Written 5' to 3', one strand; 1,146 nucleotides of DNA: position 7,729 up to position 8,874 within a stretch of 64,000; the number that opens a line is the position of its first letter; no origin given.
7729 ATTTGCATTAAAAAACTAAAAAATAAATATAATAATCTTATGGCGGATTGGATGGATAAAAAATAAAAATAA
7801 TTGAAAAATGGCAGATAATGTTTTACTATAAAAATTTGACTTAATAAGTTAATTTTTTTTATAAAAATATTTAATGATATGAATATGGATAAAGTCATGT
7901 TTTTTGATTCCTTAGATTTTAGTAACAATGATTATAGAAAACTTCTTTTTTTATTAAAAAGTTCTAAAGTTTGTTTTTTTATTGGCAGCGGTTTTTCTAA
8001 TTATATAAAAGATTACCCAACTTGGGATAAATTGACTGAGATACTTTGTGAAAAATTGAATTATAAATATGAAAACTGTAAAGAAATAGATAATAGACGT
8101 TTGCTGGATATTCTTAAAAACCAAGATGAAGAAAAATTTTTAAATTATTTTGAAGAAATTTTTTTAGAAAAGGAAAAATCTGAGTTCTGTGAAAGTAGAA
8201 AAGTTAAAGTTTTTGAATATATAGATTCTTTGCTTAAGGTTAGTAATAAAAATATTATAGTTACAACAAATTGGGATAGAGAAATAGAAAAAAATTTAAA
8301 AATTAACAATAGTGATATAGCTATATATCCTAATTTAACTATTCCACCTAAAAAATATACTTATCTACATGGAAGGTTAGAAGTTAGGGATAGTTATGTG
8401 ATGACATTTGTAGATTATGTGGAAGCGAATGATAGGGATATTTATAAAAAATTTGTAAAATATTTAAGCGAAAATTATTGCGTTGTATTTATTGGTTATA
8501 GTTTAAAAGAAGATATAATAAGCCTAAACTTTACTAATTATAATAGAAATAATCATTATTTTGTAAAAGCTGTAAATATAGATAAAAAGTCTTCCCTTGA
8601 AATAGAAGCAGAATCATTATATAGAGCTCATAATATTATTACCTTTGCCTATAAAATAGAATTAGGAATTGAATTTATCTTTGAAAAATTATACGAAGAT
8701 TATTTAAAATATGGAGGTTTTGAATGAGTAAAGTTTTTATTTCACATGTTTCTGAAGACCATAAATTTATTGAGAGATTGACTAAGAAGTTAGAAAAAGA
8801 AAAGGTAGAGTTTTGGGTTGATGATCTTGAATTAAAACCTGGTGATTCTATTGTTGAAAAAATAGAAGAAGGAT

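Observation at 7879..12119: SIR2-like gene translationally coupled to a giant TIR-domain protein: a Thoeris/DSR-like pair that fits neither known architecture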

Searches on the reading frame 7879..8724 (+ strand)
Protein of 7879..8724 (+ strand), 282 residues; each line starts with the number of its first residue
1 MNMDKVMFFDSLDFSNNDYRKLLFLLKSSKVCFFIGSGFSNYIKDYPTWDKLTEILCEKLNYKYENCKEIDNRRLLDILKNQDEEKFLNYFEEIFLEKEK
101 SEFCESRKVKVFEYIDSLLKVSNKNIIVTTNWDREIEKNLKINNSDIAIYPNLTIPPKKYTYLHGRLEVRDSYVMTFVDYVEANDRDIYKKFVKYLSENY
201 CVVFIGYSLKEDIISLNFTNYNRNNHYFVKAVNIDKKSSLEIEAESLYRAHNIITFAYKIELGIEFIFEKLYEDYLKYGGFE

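Call 6: search_protein_families(library=pfam, proteins=[window:7879-8724:+], max_evalue=1)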
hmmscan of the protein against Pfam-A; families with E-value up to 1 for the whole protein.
window:7879-8724:+ (282 aa): 1 family
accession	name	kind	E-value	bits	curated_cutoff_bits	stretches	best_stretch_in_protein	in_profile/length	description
PF13289.12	SIR2_2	-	2.7e-11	44.2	24.5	1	126-227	2-111/141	SIR2-like domain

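Call 7: search_protein_families(library=padloc, proteins=[window:7879-8724:+], max_evalue=1)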
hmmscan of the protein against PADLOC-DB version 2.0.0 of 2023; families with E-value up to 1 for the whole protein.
window:7879-8724:+ (282 aa): 6 families
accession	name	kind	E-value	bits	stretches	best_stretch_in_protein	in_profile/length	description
PDLC04166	Dsr1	-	1.1e-10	38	1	28-243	22-248/1227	-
PDLC04968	PDC-S25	-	1.8e-09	35.1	1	30-212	24-232/517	-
PDLC03856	LmuA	-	4.8e-07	27.3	1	26-259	12-252/433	-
PDLC02183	Dsr1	-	3.3e-05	19.8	1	27-214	19-223/1275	-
PDLC04082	SIR2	-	0.00014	18.9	1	48-144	57-148/345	-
PDLC02338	AbiLii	-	0.015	13.7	1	52-102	64-111/125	AbiLii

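Call 8: search_protein_families(library=ncbifam, proteins=[window:7879-8724:+], max_evalue=1)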
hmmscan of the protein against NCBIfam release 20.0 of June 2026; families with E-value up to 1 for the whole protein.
window:7879-8724:+ (282 aa): 1 family
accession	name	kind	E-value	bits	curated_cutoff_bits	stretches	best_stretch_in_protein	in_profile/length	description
NF041818.1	Dsr1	equivalog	1.8e-08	32.6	1400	1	28-213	20-222/1263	anti-phage defense-associated sirtuin Dsr1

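Call 12: search_solved_structures(query=window:7879-8724:+, max_evalue=0.01)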
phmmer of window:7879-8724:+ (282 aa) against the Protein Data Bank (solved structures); distinct sequences matched with E-value up to 0.01: 0.

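Call 14: find_homologous_proteins(query=window:7879-8724:+, max_evalue=0.001)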
Query window:7879-8724:+ (282 aa): 1 proteins with E <= 0.001 among 929 candidates.
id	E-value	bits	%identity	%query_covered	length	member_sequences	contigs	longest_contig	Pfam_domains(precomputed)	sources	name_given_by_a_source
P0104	1.1e-176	604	100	98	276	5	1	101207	PF13289.13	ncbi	-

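Call 22: search_protein_representatives(protein=window:7879-8724:+)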
Query: 282 residues. Proteins with E-value up to 0.001 (for the whole library): 145; up to 1e-10: 14; up to 1e-30: 0. The best 145 are listed.
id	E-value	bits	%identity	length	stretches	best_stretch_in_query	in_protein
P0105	9.1e-24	100.8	98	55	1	230-282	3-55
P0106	1.1e-19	87.4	34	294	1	24-273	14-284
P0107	5.2e-19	85.2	32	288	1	13-266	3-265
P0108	1.3e-18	83.9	33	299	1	10-264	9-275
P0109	4.6e-16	75.6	33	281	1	13-261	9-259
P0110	4.8e-15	72.2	30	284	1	13-260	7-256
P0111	1.3e-14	70.8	29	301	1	13-270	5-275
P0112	2.6e-14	69.8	40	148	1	104-216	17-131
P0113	1.1e-13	67.7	29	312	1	9-270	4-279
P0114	1.8e-13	67.0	30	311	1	17-262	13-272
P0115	2.6e-13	66.5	30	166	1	124-268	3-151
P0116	9.1e-13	64.7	37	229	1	86-261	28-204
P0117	2.1e-12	63.5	31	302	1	25-229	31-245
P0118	5.3e-12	62.2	35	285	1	16-261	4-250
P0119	1.4e-10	57.6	29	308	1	12-268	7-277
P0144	9.8e-07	45.0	33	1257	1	8-226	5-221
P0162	1.3e-05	41.3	30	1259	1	124-269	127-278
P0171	3.4e-05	39.9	27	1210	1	19-240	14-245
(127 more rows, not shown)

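Call 31: search_protein_families(library=ncbifam, proteins=[P0144, P0162, P0171], max_evalue=0.01)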
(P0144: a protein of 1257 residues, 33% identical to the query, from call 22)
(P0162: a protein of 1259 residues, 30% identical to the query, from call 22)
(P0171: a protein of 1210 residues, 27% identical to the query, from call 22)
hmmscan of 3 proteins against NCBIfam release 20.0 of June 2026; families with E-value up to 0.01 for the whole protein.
P0144 (1257 aa): 2 families
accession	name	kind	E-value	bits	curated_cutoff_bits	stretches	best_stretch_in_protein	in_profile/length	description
NF041818.1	Dsr1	equivalog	4.4e-24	84.3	1400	3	118-207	124-221/1263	anti-phage defense-associated sirtuin Dsr1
NF041819.1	Dsr2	equivalog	0.0017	16.4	1400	0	12-58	6-60/1215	anti-phage defense-associated sirtuin Dsr2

P0162 (1259 aa): 2 families
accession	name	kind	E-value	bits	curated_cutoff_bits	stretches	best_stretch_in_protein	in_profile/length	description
NF041818.1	Dsr1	equivalog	2.3e-103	346.9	1400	2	1-469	1-459/1263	anti-phage defense-associated sirtuin Dsr1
NF001753.0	PRK00481.1-3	subfamily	0.00079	18.5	243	1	21-139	14-105/252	NAD-dependent protein deacylase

P0171 (1210 aa): 1 family
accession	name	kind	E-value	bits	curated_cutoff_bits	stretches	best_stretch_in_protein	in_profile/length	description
NF041818.1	Dsr1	equivalog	1.6e-14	52.6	1400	2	8-282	5-291/1263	anti-phage defense-associated sirtuin Dsr1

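Call 40: find_homologous_proteins(query=A2, max_evalue=1e-10)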
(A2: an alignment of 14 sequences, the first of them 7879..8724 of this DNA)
Query A2 (14 sequences) (282 aa, profile of the alignment): 17 proteins with E <= 1e-10 among 4740 candidates.
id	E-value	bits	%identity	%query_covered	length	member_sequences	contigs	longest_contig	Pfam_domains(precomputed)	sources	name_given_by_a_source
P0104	1.4e-69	253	100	98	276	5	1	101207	PF13289.13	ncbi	-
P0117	1.0e-68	250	27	86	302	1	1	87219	PF13289.13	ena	-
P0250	1.3e-34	138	29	35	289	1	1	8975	PF13289.13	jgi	-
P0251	4.7e-32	129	23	84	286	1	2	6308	PF13289.13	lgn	-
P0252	9.0e-31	125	27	35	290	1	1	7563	PF13289.13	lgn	-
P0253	1.7e-29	121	23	74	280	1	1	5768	PF13289.13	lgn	-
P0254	1.8e-28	118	29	65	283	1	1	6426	PF13289.13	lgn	-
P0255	1.8e-27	114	24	68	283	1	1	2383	PF13289.13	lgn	-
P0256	1.8e-23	101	25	51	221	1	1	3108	PF13289.13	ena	-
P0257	2.6e-17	81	27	87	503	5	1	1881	PF13289.13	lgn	-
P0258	1.5e-14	72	32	63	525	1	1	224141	PF13289.13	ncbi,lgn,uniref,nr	ncbi:SIR2 family protein [Chryseobacterium profundimaris]|uniref:SIR2-like domain-containing protein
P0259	2.6e-14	71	27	30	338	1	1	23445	PF13289.13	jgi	-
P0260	4.7e-14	70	23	65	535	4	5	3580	PF13289.13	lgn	-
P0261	4.0e-13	67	-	-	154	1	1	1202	-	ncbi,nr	ncbi:MAG: hypothetical protein KAR20_27190, partial [Candidatus Heimdallarchaeota archaeon]|nr:hypot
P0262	2.9e-12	64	22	87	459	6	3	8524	PF13289.13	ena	-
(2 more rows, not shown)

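Call 66: find_encoding_contigs(protein=P0117, flank=5000, max_places=1)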
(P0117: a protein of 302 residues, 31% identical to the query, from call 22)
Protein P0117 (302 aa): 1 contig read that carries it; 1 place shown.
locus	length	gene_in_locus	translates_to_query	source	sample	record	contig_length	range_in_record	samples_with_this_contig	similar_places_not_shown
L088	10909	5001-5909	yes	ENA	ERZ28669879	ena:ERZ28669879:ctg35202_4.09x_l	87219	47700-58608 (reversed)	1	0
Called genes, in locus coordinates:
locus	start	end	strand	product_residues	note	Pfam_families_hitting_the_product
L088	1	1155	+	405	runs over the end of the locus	PF13173:AAA_14, PF13635:DUF4143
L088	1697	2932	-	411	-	-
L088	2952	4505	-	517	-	PF00239:Resolvase, PF07508:Recombinase, PF13408:Zn_ribbon_recom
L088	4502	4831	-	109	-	PF11149:DUF2924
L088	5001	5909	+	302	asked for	PF13289:SIR2_2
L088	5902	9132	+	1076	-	-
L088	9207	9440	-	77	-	PF13560:HTH_31, PF12844:HTH_19 (weak), PF01381:HTH_3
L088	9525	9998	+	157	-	-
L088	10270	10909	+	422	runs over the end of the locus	PF02195:ParB_N, PF01555:N6_N4_Mtase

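Call 73: predict_structure(alignment_id=A2)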
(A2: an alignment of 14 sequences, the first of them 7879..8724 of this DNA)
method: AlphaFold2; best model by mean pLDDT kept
length: 282 residues; sequences in the alignment: 14
mean_pLDDT: 84.6   pTM: 0.85
mean pLDDT of the five models: 84.6, 84.1, 83.4, 81.0, 80.7
residues with pLDDT >= 90: 116; 70-90: 128; 50-70: 32; < 50: 6
segments of 3 or more residues with pLDDT < 50: 1-3
pLDDT, mean of each block of 10 residues (from residue 1): 51 71 88 90 86 93 80 92 96 90 70 91 91 89 95 95 93 91 85 92 82 64 81 80 86 86 87 82 46
secondary structure, 60 per line:
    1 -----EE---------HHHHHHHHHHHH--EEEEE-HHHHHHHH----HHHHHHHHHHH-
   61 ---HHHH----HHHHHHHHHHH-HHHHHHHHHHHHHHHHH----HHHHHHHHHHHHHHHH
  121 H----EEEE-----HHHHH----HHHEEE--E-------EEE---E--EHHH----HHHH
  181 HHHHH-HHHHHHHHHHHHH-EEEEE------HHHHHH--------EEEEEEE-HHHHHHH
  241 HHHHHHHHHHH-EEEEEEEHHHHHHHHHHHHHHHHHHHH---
elements in order: H17-28 E31-35 H37-44 H49-59 H64-67 H72-82 H84-100 H105-121 E126-129 H135-139 E147-149 E160-162 H177-185 H187-199 E201-205 H212-217 E226-232 H234-251 E253-259 H260-279

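Call 76: fold_search(model_id=the predicted structure, library=pdb)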
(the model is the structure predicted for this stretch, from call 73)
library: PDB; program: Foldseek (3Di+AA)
matches with E <= 10: 545; with E <= 0.001: 84
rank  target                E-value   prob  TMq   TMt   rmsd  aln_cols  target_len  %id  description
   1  9xvc_E                1.3e-09  1.00  0.67  0.71   4.2       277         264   20  Cryo-EM Helical Structure of the dITP-KomBC(H146N) Complex with NAD Fragments (released 2026-01-21)
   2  9v0g_E                2.7e-09  1.00  0.62  0.63   5.4       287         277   16  Helical structure of KomBC Complex (released 2025-12-17)
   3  8zsf_A                3.8e-09  1.00  0.62  0.66   5.2       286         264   20  CryoEM Helical Structure of KomC (released 2025-12-10)
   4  8zsi_E                8.9e-09  1.00  0.67  0.71   4.4       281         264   20  CryoEM Helical Structure of HAM-SIR2 with dITP and NAD fragment (released 2025-12-10)
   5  9v12_i                3.6e-08  1.00  0.65  0.66   4.8       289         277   16  Helical structure of KomBCMUT in complex with dITP and NAD (released 2025-12-24)
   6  8w56_B                3.8e-08  1.00  0.65  0.21   4.6       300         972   17  Cryo-EM structure of DSR2-DSAD1 state 1 (released 2024-05-01)
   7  8wyc_B                4.8e-08  1.00  0.65  0.22   4.4       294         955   16  Cryo-EM structure of DSR2 (H171A)-tube-NAD+ (partial) complex (released 2024-04-10)
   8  9nc9_L                4.8e-08  1.00  0.64  0.27   5.0       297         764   18  Helical assembly of AVAST5 filament (released 2026-02-18)
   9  8ykf_B                6.7e-08  1.00  0.65  0.21   4.6       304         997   17  The DSR2-DSAD1 complex with DSAD1 on the opposite sides (released 2024-08-14)
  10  8zc9_B                7.1e-08  1.00  0.63  0.21   5.2       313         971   16  The Cryo-EM structure of DSR2-Tail tube-NAD+ complex (released 2024-09-11)
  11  8wkn_C                7.9e-08  1.00  0.65  0.66   5.0       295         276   18  Cryo-EM structure of DSR2-DSAD1 (released 2024-05-01)
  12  8wyd_C                1.0e-07  1.00  0.66  0.22   4.7       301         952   16  Cryo-EM structure of DSR2-DSAD1 complex (released 2024-04-10)
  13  8wy9_D                1.1e-07  1.00  0.61  0.62   5.7       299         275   16  Cryo-EM structure of DSR2 apo (partial) complex (released 2024-04-10)
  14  8wkt_B                1.2e-07  1.00  0.69  0.23   4.6       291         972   17  Cryo-EM structure of DSR2-DSAD1 complex (released 2024-05-22)
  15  8wy8_A                1.2e-07  1.00  0.67  0.23   4.7       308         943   16  Cryo-EM structure of DSR2 apo complex (released 2024-04-10)
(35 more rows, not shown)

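Call 86: search_protein_families(library=padloc, proteins=[P0162, P0144], max_evalue=0.00001)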
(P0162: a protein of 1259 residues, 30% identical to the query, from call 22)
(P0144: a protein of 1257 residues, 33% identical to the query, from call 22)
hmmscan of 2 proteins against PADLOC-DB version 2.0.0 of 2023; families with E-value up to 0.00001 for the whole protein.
P0162 (1259 aa): 2 families
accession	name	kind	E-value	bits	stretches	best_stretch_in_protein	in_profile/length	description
PDLC04167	Dsr1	-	2.8e-76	255.2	2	1-362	1-367/1248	-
PDLC02183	Dsr1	-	1.8e-71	239.3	2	1-468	1-461/1275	-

P0144 (1257 aa): 7 families
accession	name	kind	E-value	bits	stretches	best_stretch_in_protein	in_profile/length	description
PDLC04166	Dsr1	-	5.5e-21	72.1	1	571-1230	569-1198/1227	-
PDLC02183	Dsr1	-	2.7e-17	59.8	1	117-213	123-227/1275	-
PDLC04167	Dsr1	-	1.2e-15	54.4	0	117-211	123-219/1248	-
PDLC00407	ThsA1|ThsA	-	2.4e-13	47.5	1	117-219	106-211/478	STALD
PDLC04968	PDC-S25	-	3e-09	34.4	0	117-216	143-241/517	-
PDLC00409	ThsA1|ThsA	-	1.1e-08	32.7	0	118-219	108-212/242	STALD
PDLC03856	LmuA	-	7.1e-08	30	1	12-215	3-216/433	-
